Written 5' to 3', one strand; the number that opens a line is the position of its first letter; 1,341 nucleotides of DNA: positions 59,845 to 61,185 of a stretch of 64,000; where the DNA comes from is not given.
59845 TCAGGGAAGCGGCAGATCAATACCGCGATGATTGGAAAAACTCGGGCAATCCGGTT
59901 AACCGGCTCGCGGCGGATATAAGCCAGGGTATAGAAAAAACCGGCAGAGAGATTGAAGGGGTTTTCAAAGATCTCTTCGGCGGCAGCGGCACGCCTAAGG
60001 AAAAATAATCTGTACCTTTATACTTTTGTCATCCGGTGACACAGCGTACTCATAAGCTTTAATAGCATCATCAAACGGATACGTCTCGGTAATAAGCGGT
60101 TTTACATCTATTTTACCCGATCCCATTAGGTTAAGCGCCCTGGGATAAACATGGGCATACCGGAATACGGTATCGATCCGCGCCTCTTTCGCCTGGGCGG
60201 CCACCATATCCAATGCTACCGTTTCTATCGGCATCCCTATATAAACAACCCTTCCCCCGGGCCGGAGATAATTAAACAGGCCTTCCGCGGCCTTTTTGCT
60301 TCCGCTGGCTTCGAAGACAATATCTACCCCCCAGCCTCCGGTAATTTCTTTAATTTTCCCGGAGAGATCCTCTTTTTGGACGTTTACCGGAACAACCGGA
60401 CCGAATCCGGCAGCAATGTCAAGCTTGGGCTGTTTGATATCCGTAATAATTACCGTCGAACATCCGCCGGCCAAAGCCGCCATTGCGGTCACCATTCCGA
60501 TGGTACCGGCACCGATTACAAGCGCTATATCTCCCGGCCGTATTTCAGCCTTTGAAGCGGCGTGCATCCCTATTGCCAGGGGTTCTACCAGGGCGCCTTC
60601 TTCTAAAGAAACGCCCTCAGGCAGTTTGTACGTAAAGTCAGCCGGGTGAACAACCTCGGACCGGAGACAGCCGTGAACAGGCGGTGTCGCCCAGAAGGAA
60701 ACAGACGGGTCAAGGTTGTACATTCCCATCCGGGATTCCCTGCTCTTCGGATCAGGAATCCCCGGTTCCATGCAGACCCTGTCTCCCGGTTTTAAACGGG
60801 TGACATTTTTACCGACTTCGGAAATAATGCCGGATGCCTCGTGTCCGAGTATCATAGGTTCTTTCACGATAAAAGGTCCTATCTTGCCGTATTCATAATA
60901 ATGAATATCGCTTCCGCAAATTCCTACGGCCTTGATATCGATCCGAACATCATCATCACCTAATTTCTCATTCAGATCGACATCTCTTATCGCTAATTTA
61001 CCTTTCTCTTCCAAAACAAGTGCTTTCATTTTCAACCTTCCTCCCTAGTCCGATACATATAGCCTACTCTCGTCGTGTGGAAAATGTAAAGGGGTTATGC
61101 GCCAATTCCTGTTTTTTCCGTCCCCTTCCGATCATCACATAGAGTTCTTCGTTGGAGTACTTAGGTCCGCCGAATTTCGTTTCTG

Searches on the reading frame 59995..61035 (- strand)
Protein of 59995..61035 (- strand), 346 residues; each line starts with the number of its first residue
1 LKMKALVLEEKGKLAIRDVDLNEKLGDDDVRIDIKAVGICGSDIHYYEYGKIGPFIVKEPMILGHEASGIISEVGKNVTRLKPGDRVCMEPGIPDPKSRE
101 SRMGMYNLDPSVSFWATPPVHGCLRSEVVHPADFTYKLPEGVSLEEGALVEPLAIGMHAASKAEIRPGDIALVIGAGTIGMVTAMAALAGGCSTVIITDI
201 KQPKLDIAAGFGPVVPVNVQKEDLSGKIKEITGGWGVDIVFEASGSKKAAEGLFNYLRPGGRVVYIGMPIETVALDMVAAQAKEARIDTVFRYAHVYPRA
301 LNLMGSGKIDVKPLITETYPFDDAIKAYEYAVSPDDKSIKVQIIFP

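Call 9: search_protein_families(library=pfam, proteins=[window:59995-61035:-], max_evalue=0.001)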
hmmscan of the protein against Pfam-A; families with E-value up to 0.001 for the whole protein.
window:59995-61035:- (346 aa): 4 families
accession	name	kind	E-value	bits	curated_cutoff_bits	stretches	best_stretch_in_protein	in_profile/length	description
PF08240.17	ADH_N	-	2.4e-24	86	23.5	1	26-140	1-104/104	Alcohol dehydrogenase GroES-like domain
PF00107.32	ADH_zinc_N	-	1.3e-21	77.4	31.8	1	179-304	2-127/129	Zinc-binding dehydrogenase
PF16912.11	Glu_dehyd_C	-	1.2e-10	41.7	34.9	1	147-342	4-208/211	Glucose dehydrogenase C-terminus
PF13602.12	ADH_zinc_N_2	-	2.2e-10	42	27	1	218-330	8-122/134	Zinc-binding dehydrogenase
